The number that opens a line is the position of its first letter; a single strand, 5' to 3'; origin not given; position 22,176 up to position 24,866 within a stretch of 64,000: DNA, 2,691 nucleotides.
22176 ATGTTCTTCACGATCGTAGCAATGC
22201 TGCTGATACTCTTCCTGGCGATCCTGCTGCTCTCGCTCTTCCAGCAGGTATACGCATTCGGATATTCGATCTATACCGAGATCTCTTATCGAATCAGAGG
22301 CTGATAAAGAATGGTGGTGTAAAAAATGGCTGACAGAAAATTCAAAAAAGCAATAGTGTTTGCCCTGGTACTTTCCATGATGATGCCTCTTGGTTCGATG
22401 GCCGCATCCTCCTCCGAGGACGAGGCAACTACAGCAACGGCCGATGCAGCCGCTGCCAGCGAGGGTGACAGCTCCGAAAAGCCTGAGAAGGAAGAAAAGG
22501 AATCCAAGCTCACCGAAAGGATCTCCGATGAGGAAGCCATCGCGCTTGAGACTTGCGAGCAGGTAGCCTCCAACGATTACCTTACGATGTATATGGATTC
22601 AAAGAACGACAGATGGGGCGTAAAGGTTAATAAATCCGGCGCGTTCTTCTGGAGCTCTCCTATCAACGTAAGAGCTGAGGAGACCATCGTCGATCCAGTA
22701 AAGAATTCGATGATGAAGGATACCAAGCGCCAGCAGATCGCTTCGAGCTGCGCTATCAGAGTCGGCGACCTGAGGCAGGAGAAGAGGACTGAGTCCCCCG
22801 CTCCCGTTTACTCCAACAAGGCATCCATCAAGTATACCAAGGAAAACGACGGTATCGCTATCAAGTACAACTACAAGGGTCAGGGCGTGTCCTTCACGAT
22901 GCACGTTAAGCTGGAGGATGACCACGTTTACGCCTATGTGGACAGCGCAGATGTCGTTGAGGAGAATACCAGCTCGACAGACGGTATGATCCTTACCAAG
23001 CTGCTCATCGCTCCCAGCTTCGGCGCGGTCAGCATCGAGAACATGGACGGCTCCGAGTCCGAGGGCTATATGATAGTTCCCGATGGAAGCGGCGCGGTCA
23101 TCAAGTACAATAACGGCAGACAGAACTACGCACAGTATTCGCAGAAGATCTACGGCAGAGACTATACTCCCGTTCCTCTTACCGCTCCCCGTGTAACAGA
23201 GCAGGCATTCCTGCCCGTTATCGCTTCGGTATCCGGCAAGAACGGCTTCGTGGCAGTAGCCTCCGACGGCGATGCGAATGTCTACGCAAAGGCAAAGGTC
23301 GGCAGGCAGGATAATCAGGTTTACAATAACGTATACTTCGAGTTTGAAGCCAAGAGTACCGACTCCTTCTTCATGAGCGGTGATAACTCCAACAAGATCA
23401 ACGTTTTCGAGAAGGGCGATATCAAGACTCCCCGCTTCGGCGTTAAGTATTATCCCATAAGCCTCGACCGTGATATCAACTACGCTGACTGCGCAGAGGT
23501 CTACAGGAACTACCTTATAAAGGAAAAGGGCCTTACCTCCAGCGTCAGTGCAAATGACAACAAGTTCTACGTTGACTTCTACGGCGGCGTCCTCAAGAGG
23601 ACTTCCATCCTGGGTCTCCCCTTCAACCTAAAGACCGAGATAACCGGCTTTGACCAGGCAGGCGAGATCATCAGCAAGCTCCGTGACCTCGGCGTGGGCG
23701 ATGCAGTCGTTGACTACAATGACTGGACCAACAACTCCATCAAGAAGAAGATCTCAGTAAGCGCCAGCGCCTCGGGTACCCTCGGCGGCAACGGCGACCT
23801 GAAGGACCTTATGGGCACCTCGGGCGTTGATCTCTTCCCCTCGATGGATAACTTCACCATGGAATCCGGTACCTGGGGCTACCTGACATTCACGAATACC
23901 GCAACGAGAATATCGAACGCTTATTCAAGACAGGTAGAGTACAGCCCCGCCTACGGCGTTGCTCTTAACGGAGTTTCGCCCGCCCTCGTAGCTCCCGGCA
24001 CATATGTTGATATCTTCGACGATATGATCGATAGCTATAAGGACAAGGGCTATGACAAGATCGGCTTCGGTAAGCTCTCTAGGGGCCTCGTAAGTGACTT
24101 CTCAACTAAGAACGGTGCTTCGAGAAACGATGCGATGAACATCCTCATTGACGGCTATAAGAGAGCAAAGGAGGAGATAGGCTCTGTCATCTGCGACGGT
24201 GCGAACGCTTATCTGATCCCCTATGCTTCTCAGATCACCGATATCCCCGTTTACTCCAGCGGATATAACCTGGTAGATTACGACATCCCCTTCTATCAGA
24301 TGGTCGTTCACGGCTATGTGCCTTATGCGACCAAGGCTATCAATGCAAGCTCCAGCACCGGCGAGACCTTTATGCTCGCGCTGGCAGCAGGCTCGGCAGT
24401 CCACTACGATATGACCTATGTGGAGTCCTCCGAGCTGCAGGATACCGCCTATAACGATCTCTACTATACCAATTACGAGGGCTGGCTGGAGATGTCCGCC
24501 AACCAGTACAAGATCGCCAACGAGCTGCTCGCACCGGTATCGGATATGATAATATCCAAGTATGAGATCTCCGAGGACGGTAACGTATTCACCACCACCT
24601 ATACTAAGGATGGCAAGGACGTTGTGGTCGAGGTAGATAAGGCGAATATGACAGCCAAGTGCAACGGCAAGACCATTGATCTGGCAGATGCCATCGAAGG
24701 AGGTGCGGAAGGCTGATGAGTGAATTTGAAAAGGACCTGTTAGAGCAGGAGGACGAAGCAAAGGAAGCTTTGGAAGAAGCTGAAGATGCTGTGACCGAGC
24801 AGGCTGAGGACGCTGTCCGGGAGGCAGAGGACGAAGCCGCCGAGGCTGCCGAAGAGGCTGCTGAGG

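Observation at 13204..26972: Ten-gene composite ABC locus mixing exporter-type ATPases with importer-type permeases and three unassigned envelope proteins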

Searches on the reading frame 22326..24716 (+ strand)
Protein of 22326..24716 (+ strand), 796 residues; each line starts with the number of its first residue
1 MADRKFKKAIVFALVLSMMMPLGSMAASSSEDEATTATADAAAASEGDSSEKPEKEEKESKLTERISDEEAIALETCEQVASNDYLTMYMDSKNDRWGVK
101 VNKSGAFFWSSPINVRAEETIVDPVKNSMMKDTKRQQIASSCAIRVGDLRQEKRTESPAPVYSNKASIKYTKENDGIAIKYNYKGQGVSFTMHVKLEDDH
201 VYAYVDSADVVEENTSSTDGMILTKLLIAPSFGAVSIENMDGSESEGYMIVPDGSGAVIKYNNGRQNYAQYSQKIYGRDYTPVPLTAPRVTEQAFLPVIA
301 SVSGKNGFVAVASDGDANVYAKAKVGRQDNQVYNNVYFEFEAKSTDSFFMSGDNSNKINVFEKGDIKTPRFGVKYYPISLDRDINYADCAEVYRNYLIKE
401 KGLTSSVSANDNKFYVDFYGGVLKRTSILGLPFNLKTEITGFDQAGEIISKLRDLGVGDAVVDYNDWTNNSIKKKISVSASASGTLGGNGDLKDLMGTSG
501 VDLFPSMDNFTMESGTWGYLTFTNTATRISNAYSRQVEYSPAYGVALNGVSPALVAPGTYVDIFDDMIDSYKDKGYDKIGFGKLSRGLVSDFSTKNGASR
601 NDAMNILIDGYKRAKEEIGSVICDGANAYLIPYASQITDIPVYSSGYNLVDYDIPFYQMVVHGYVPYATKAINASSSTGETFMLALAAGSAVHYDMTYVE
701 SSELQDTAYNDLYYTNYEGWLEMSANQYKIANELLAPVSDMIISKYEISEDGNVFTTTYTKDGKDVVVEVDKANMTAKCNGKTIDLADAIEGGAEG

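Call 3: search_protein_families(library=pfam, proteins=[window:22326-24716:+], max_evalue=0.01)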
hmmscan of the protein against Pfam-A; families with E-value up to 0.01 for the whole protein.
window:22326-24716:+ (796 aa): 1 family
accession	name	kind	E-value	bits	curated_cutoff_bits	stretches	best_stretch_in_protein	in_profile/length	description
PF18952.6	DUF5696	-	6.8e-151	504.2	25.6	1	169-786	3-609/612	Family of unknown function (DUF5696)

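Call 4: search_protein_families(library=ncbifam, proteins=[window:22326-24716:+], max_evalue=0.01)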
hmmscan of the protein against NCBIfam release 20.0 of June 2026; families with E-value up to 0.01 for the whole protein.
window:22326-24716:+ (796 aa): 1 family
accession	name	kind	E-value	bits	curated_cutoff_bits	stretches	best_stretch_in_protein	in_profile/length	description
NF041937.1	MXAN_6627.5_fam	equivalog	0.0076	16.5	105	0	10-63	5-59/114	MXAN_6627.5 family MYXO-CTERM protein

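Call 8: find_related_loci(query=window:22326-24716:+, collection=genome_contigs, flank=10000)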
Query window:22326-24716:+ (796 aa) in genome_contigs; peptide patterns used: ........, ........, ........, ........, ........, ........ (x = any residue, [..] = any of these).
72 stretches matched a pattern; 4 encode a relative of the query (tblastn E <= 1e-3); 4 distinct loci.
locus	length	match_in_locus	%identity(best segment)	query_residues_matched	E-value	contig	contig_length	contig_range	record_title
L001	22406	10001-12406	68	1-796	0e+0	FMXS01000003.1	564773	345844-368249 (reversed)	Ruminococcaceae bacterium FB2012 genome assembly, contig: IE31DRAFT_scaffold00001.1, whole genome shotgun sequence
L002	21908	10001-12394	68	1-796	0e+0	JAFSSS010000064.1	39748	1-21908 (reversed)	MAG: Ruminococcus sp. isolate RGIG3439 Goat_Rumen.Co__c2214473, whole genome shotgun sequence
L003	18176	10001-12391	70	1-796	0e+0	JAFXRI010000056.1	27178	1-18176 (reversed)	MAG: Ruminococcus sp. isolate RGIG6675 Sheep_Rumen-1__c536307, whole genome shotgun sequence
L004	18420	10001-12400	65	1-796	0e+0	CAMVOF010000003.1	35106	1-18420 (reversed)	MAG TPA_asm: uncultured Clostridia bacterium isolate SRR8387721_bin.45_metaWRAP_v1.3_MAG genome assembly, contig: ERZ142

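Call 11: find_homologous_proteins(query=window:22326-24716:+, max_evalue=0.00001)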
Query window:22326-24716:+ (796 aa): 235 proteins with E <= 0.00001 among 8000 candidates; the best 120 are listed.
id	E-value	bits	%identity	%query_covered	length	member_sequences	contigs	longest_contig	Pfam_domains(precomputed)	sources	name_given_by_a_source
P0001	0.0e+0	1771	100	100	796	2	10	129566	PF18952.7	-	-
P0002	0.0e+0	1417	79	100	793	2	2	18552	PF18952.7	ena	-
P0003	0.0e+0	1340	75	100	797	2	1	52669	PF18952.7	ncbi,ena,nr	ncbi:MAG: hypothetical protein IKP47_05750 [Ruminococcus sp.]|nr:hypothetical protein [Ruminococcus 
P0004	0.0e+0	1286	71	100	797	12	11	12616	PF18952.7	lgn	-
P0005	0.0e+0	1265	70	100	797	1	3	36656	PF18952.7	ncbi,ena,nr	ncbi:MAG: hypothetical protein IKO27_04395 [Ruminococcus sp.]|nr:hypothetical protein [Ruminococcus 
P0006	0.0e+0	1240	69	100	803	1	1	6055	PF18952.7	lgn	-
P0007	0.0e+0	1239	69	100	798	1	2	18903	PF18952.7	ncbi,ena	-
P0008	0.0e+0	1235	69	100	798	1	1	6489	PF18952.7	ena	-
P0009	0.0e+0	1234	68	100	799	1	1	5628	PF18952.7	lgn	-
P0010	0.0e+0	1231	70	100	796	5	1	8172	PF18952.7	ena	-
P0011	0.0e+0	1226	68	100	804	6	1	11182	PF18952.7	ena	-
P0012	0.0e+0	1225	68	100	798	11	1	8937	PF18952.7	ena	-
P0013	0.0e+0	1218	68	100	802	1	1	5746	PF18952.7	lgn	-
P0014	0.0e+0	1212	68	100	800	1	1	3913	PF18952.7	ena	-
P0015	0.0e+0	1195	65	100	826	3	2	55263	PF18952.7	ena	-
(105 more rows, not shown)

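Call 14: find_related_loci(query=A1, collection=metagenome_contigs, flank=10000)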
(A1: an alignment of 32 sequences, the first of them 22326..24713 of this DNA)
Query A1 (796 aa) in metagenome_contigs; peptide patterns used: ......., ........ (x = any residue, [..] = any of these).
404 stretches matched a pattern; 283 encode a relative of the query (tblastn E <= 1e-3); the best 80 are kept; 80 distinct loci.
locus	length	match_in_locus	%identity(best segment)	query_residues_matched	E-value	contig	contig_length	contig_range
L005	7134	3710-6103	68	1-796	0e+0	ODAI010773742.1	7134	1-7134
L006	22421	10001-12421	62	1-796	0e+0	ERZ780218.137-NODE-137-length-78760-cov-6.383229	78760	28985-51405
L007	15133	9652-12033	64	1-796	0e+0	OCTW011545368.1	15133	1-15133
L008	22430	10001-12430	61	1-796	0e+0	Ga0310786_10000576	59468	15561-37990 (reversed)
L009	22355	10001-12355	63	1-796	0e+0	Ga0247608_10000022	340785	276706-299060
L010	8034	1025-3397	60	1-793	0e+0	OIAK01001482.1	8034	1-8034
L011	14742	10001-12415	57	1-795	0e+0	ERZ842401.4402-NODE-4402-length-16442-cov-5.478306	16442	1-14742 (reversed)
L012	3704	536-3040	56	1-795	0e+0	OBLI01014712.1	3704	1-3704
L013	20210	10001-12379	58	1-793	0e+0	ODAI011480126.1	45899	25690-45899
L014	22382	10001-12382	57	1-793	0e+0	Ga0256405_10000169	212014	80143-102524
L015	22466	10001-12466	55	1-793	0e+0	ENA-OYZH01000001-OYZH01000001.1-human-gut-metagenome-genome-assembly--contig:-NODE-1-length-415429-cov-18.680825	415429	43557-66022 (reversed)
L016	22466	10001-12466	55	1-793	0e+0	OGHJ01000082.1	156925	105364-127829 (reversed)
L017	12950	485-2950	54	1-793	0e+0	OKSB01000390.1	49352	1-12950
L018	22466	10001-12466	54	1-793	0e+0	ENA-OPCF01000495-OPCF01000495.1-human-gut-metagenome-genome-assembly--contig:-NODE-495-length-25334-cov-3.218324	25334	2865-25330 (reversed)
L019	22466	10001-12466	55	1-793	0e+0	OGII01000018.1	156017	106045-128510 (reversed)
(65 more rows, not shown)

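Call 17: search_dna_similar(query=window:22326-24713:+, collection=plasmids, mode=protein, max_evalue=0.001)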
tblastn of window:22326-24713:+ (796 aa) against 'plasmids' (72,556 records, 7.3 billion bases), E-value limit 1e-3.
Records with a match: 2; places in all: 2; records where one place covers at least 80% of the query: 1.
Best place of each record, by identity: <60% 2.
By first word of the organism name: Paenibacillus 1; Butyrivibrio 1.
By predicted mobility (MOB-suite, as given by PLSDB): non-mobilizable 2.
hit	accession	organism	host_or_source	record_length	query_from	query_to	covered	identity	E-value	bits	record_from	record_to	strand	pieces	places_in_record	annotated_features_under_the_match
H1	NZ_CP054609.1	Paenibacillus cellulosilyticus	cell culture,soil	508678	81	747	84%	24.2%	9e-32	141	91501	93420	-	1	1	DUF5696 domain-containing protein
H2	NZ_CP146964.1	Butyrivibrio fibrisolvens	Bovinae,Bovine rumen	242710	190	751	71%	28.0%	4e-52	205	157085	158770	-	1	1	DUF5696 domain-containing protein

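Call 18: get_annotated_region(hit=H1, flank=12000)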
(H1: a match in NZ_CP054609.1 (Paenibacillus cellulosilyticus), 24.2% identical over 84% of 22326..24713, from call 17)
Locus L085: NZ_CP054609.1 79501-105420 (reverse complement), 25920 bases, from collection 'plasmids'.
description: Paenibacillus cellulosilyticus strain KACC 14175 plasmid unnamed1, complete sequence
organism: Paenibacillus cellulosilyticus (NCBI taxid 375489)
taxonomy: Bacteria; Bacillota; Bacilli; Bacillales; Paenibacillaceae; Paenibacillus; Paenibacillus cellulosilyticus
host: -; source: cell culture,soil; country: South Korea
typing (MOB-suite, as given by PLSDB): non-mobilizable
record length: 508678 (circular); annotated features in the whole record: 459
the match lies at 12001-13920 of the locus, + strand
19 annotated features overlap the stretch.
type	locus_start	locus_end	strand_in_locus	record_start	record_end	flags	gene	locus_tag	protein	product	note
CDS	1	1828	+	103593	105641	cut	recG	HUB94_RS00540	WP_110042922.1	ATP-dependent DNA helicase RecG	GO:0006310 - DNA recombination [Evidence IEA]; GO:0006281 - DNA repair [Evidence IEA]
CDS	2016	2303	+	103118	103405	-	-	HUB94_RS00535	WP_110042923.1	stage VI sporulation protein F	-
CDS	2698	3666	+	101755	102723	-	-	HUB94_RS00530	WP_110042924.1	aldo/keto reductase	-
CDS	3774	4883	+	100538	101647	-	ugpC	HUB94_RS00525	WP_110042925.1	sn-glycerol-3-phosphate ABC transporter ATP-binding protein UgpC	-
CDS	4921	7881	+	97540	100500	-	-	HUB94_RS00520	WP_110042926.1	extracellular solute-binding protein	-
CDS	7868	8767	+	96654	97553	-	-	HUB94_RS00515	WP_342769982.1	sugar ABC transporter permease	-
CDS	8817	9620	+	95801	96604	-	-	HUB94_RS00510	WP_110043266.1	carbohydrate ABC transporter permease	GO:0008643 - carbohydrate transport [Evidence IEA]; GO:0055085 - transmembrane transport [Evidence IEA]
CDS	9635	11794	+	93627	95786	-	-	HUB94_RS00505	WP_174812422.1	YIP1 family protein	-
CDS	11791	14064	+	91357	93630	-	-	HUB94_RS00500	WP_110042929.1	DUF5696 domain-containing protein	-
CDS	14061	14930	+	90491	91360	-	-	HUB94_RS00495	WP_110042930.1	sugar ABC transporter permease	-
CDS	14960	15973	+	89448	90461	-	-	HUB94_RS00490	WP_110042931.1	carbohydrate ABC transporter permease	GO:0008643 - carbohydrate transport [Evidence IEA]; GO:0055085 - transmembrane transport [Evidence IEA]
CDS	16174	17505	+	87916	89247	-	-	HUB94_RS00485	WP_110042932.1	LLM class flavin-dependent oxidoreductase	-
CDS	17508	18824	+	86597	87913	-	-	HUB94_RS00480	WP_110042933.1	LLM class flavin-dependent oxidoreductase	-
CDS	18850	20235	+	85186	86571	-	-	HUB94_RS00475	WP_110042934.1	extracellular solute-binding protein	-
CDS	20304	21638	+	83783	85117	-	-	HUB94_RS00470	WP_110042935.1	LLM class flavin-dependent oxidoreductase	-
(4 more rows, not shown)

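Call 19: get_annotated_region(hit=H2, flank=12000)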
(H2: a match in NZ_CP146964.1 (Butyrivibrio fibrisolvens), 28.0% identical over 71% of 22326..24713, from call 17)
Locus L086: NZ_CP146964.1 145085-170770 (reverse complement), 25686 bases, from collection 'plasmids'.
description: Butyrivibrio fibrisolvens strain D1 plasmid pNP243, complete sequence
organism: Butyrivibrio fibrisolvens (NCBI taxid 831)
taxonomy: Bacteria; Bacillota; Clostridia; Lachnospirales; Lachnospiraceae; Butyrivibrio; Butyrivibrio fibrisolvens
host: -; source: Bovinae,Bovine rumen; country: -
typing (MOB-suite, as given by PLSDB): non-mobilizable
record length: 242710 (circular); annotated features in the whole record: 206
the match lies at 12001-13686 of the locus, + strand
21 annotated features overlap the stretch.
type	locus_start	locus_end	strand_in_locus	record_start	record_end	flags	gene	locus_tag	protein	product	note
CDS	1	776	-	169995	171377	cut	-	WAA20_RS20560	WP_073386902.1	response regulator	GO:0000160 - phosphorelay signal transduction system [Evidence IEA]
CDS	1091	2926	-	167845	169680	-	-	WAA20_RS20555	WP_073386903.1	histidine kinase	GO:0000160 - phosphorelay signal transduction system [Evidence IEA]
CDS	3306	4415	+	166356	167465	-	-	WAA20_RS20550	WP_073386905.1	glycoside hydrolase family 43 protein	-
CDS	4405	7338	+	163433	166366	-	-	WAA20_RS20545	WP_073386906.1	extracellular solute-binding protein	-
CDS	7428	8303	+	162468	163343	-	-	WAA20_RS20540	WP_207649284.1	sugar ABC transporter permease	-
CDS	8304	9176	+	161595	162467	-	-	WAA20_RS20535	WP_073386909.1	carbohydrate ABC transporter permease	GO:0008643 - carbohydrate transport [Evidence IEA]; GO:0055085 - transmembrane transport [Evidence IEA]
CDS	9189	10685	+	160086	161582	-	-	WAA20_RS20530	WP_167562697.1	NHL repeat-containing protein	-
CDS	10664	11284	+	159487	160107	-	-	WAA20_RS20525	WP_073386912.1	YIP1 family protein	-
CDS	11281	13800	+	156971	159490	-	-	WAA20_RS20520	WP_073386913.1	DUF5696 domain-containing protein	-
CDS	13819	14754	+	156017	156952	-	-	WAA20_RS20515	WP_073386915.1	sugar ABC transporter permease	-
CDS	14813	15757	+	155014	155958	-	-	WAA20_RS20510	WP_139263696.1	carbohydrate ABC transporter permease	GO:0008643 - carbohydrate transport [Evidence IEA]; GO:0055085 - transmembrane transport [Evidence IEA]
CDS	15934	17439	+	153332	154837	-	-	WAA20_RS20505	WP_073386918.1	extracellular solute-binding protein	-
CDS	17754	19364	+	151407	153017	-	-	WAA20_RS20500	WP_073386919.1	extracellular solute-binding protein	-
CDS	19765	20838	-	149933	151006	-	-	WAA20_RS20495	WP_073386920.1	J domain-containing protein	-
CDS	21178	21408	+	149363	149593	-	-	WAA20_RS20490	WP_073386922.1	hypothetical protein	-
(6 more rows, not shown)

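Call 21: predict_structure(alignment_id=A1)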
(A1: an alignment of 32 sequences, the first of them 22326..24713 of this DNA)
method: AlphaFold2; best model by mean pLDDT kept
length: 796 residues; sequences in the alignment: 32
mean_pLDDT: 73.8   pTM: 0.79
mean pLDDT of the five models: 73.8, 70.0, 69.8, 68.8, 66.9
residues with pLDDT >= 90: 273; 70-90: 270; 50-70: 82; < 50: 171
segments of 3 or more residues with pLDDT < 50: 1-4, 16-60, 277-294, 421-438, 512-554, 589-597, 645-652, 698-716, 792-796
pLDDT, mean of each block of 10 residues (from residue 1): 51 48 28 23 24 32 85 93 97 95 96 90 83 92 91 80 96 96 95 97 97 84 94 91 87 67 71 58 31 67 95 86 85 92 70 59 79 97 90 93 87 82 40 45 86 89 86 77 82 90 83 33 22 31 33 55 90 93 65 47 81 94 82 87 49 68 84 62 84 63 34 46 87 91 87 88 92 89 84 38
secondary structure, 60 per line:
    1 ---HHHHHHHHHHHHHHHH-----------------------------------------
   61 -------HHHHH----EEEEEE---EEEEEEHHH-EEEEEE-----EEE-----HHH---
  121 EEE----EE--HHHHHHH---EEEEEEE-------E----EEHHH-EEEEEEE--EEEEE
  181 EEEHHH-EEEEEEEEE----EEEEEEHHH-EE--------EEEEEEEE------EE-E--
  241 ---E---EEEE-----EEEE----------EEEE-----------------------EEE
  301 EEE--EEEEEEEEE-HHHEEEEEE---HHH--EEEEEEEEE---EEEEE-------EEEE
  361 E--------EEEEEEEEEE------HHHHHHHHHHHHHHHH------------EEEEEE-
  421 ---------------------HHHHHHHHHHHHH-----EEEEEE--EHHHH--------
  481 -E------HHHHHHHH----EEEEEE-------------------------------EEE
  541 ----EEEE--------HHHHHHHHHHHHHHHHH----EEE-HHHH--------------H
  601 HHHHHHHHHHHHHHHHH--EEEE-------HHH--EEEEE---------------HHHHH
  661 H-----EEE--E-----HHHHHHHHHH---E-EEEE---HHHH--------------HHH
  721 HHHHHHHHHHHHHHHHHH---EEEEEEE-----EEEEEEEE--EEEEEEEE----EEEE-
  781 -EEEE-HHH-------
elements in order (helices of 4 or more, strands of 3 or more residues): H4-19 H68-72 E77-82 E86-91 E96-101 E107-109 E121-123 H132-138 E142-148 E167-173 E176-183 E188-196 E201-206 E221-228 E248-251 E257-260 E271-274 E298-303 E306-314 E319-324 E333-341 E345-349 E357-361 E370-379 H386-401 E414-419 H442-454 E460-465 H469-472 H489-496 E501-506 E538-540 E545-548 H557-573 E578-580 H582-585 H600-617 E620-623 E636-640 H656-661 E667-669 H678-687 E693-696 H700-703 H718-738 E742-748 E754-761 E764-771 E776-779 E782-785

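Call 23: search_solved_structures(query=A1, max_evalue=1)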
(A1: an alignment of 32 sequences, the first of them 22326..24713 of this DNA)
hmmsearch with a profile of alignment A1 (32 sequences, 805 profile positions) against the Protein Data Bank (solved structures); distinct sequences matched with E-value up to 1: 0.
